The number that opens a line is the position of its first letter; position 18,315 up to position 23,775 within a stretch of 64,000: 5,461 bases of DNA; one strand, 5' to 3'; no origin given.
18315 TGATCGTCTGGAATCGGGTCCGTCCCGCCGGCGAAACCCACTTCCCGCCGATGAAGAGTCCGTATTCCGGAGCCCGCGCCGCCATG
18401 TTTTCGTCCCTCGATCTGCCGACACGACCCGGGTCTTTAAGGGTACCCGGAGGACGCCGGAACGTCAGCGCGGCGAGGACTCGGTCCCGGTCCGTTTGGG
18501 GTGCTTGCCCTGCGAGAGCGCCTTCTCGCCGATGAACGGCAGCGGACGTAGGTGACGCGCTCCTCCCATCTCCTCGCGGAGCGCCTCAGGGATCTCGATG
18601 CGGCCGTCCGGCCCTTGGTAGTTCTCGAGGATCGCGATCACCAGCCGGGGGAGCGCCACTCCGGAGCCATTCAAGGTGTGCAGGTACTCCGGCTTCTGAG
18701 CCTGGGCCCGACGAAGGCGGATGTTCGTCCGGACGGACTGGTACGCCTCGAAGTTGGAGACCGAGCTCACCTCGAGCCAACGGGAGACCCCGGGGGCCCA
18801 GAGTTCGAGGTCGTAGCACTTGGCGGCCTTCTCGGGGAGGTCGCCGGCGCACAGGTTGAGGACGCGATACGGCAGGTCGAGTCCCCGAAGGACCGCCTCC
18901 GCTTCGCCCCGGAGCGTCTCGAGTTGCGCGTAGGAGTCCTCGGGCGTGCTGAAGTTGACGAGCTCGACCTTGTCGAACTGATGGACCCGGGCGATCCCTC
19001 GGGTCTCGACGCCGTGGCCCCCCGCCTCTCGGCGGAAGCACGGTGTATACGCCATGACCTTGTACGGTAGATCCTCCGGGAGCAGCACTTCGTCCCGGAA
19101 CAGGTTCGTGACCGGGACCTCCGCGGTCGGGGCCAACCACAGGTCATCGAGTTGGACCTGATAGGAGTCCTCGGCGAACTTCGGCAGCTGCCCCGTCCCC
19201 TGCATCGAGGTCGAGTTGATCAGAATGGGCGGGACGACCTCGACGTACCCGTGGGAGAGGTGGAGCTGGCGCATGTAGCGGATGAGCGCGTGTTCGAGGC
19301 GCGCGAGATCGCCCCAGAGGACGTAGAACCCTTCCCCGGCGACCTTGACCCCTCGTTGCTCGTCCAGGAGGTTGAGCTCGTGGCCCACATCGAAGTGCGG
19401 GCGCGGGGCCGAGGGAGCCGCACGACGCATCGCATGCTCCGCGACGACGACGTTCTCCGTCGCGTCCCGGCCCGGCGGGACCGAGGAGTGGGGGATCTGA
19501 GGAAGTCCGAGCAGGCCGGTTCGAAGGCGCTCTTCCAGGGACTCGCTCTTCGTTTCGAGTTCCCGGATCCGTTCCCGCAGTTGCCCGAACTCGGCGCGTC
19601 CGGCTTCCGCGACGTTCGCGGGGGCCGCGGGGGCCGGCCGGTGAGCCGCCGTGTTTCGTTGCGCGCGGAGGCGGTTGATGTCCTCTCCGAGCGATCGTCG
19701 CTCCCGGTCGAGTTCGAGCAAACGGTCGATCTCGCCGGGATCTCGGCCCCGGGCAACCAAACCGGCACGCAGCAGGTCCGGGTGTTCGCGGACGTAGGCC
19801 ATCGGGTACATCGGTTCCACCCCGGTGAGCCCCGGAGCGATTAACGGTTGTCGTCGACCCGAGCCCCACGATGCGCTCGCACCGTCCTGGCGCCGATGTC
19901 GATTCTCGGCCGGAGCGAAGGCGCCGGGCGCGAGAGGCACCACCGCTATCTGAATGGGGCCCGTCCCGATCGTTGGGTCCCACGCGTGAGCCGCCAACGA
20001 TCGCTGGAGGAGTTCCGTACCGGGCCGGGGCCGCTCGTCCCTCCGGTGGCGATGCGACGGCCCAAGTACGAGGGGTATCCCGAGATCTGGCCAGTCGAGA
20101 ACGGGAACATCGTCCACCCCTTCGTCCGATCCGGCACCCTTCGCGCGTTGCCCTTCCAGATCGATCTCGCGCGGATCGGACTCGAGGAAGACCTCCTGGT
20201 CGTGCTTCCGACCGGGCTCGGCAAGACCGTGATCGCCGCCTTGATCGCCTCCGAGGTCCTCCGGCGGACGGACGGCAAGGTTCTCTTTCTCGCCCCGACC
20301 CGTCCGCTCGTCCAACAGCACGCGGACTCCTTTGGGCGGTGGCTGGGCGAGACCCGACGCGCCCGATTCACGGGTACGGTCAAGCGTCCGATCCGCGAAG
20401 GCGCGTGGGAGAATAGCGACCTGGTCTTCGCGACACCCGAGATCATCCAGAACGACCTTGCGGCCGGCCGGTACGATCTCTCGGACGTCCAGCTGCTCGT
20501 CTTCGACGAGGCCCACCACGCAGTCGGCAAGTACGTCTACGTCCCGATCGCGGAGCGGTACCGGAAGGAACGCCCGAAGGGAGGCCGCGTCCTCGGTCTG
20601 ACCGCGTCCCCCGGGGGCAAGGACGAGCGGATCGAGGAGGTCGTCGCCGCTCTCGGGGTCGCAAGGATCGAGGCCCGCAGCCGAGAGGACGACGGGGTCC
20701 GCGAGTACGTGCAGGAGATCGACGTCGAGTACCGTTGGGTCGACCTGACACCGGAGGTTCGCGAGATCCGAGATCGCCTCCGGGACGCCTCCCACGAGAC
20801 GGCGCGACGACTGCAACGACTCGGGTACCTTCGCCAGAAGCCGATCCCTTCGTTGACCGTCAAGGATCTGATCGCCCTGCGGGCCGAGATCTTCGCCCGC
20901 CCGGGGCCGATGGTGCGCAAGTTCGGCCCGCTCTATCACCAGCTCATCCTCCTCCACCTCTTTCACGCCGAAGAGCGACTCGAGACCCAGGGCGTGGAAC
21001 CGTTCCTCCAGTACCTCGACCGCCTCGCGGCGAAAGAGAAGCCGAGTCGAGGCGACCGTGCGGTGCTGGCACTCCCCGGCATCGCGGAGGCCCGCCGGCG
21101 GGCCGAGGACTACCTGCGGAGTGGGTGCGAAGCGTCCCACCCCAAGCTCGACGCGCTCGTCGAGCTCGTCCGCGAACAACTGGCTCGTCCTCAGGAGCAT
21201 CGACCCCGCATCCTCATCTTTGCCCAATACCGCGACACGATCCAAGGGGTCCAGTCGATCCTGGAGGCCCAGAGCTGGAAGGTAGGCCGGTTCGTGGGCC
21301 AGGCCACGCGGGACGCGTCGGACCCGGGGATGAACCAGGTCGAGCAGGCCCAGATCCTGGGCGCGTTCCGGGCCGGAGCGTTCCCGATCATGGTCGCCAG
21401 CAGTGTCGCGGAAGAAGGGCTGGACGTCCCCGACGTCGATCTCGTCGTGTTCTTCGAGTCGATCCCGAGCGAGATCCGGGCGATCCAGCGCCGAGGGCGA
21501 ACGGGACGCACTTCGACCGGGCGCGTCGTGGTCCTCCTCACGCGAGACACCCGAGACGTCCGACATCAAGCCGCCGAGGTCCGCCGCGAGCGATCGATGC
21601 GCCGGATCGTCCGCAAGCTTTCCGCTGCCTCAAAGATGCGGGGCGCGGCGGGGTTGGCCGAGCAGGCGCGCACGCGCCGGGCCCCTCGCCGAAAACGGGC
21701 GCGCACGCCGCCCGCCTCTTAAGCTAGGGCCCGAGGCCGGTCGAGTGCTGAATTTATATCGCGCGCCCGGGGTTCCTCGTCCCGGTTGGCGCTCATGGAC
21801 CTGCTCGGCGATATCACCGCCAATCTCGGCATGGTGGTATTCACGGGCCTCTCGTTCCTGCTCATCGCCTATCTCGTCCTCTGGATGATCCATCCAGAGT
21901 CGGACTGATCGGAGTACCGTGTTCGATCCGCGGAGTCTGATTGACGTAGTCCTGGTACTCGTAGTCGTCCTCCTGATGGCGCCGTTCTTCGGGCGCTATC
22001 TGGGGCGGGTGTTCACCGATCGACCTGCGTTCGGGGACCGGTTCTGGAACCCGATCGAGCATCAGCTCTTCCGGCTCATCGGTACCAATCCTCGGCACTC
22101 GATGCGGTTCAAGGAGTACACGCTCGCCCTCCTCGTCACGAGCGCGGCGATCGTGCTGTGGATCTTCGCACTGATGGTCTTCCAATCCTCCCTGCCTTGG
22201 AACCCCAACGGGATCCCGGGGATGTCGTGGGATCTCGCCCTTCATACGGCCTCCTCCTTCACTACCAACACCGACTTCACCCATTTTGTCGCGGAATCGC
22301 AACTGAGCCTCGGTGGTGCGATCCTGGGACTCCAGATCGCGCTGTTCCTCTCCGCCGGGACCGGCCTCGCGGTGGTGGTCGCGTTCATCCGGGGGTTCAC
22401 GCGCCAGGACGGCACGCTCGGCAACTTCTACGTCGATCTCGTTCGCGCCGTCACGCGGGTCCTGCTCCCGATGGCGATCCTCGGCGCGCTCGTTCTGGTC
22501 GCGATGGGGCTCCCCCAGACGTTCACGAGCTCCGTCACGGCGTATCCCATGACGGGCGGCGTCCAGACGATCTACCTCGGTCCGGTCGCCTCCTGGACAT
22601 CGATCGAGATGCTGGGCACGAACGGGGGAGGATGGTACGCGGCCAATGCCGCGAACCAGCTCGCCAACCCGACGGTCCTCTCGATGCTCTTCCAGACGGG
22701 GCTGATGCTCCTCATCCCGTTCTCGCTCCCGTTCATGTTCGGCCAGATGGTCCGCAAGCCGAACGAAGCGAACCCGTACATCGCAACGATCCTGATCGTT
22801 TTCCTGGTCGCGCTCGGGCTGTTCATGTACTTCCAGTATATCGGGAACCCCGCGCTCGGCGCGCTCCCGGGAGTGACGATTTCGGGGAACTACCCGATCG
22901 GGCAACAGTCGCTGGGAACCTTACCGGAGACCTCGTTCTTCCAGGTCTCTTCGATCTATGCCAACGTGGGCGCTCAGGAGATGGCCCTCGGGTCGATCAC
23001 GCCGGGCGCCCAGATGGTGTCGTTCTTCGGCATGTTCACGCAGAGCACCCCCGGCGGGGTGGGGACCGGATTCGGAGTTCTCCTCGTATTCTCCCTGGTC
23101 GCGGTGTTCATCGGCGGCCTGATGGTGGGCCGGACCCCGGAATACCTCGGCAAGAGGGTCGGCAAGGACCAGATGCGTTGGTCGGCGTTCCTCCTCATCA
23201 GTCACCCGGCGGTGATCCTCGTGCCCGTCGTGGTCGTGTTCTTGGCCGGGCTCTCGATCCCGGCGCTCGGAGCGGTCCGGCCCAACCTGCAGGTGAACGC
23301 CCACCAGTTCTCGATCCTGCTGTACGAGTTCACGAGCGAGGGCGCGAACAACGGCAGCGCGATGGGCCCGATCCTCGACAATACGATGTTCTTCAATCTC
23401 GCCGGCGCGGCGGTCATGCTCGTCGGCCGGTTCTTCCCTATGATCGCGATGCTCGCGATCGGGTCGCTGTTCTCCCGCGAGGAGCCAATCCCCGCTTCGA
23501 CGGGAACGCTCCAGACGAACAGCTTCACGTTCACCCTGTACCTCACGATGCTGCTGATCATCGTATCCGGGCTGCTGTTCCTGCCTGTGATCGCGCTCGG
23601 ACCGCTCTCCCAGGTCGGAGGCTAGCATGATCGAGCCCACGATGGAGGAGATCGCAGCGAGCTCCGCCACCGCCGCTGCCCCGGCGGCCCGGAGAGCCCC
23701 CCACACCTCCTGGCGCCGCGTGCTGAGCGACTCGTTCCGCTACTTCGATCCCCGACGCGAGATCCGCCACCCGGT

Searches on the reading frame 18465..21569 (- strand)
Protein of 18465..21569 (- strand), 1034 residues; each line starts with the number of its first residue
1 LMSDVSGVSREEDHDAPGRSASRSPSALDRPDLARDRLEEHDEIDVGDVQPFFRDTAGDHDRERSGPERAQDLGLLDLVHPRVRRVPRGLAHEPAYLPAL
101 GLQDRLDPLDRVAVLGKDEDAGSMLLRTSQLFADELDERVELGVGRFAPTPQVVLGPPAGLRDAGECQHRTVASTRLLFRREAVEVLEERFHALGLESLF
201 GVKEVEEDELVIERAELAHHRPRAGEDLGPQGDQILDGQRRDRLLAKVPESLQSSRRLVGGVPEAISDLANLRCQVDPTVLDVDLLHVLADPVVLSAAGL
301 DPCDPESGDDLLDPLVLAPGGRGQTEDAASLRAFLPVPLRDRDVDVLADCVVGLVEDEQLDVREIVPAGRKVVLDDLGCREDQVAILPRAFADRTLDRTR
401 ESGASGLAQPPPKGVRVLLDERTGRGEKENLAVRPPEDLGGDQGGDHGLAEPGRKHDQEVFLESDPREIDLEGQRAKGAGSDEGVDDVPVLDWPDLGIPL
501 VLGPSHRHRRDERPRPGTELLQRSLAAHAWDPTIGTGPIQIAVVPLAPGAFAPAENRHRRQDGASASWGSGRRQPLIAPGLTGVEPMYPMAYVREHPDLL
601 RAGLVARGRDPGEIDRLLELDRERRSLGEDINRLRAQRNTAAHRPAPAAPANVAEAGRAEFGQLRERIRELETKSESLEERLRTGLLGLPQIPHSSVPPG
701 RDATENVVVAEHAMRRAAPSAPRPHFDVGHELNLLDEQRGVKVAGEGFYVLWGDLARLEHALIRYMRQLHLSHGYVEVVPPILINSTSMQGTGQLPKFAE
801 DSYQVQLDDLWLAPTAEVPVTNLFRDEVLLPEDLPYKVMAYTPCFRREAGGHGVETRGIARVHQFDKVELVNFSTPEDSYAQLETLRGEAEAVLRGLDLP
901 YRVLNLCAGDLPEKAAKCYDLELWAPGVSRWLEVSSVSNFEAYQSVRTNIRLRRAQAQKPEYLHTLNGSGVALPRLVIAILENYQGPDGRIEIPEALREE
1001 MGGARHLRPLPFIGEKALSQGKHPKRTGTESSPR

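Call 16: search_protein_families(library=pfam, proteins=[window:18465-21569:-], max_evalue=0.001)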
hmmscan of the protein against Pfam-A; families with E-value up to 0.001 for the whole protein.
window:18465-21569:- (1034 aa): 2 families
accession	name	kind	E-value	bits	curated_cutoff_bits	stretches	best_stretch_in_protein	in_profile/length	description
PF00587.30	tRNA-synt_2b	-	4.3e-32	112.1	29.3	1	808-984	9-179/179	tRNA synthetase class II core domain (G, H, P, S and T)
PF02403.27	Seryl_tRNA_N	-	6.8e-14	52.5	28.2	1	591-693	5-108/108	Seryl-tRNA synthetase N-terminal domain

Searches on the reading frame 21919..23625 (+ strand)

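Call 16: search_protein_families(library=pfam, proteins=[window:21919-23625:+], max_evalue=0.001)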
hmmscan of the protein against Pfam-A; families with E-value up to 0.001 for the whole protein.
window:21919-23625:+ (568 aa): 1 family
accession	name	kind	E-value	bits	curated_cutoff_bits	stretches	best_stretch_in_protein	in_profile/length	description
PF03814.21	KdpA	-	1.5e-161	538.8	22.6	1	12-564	2-545/548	Potassium-transporting ATPase A subunit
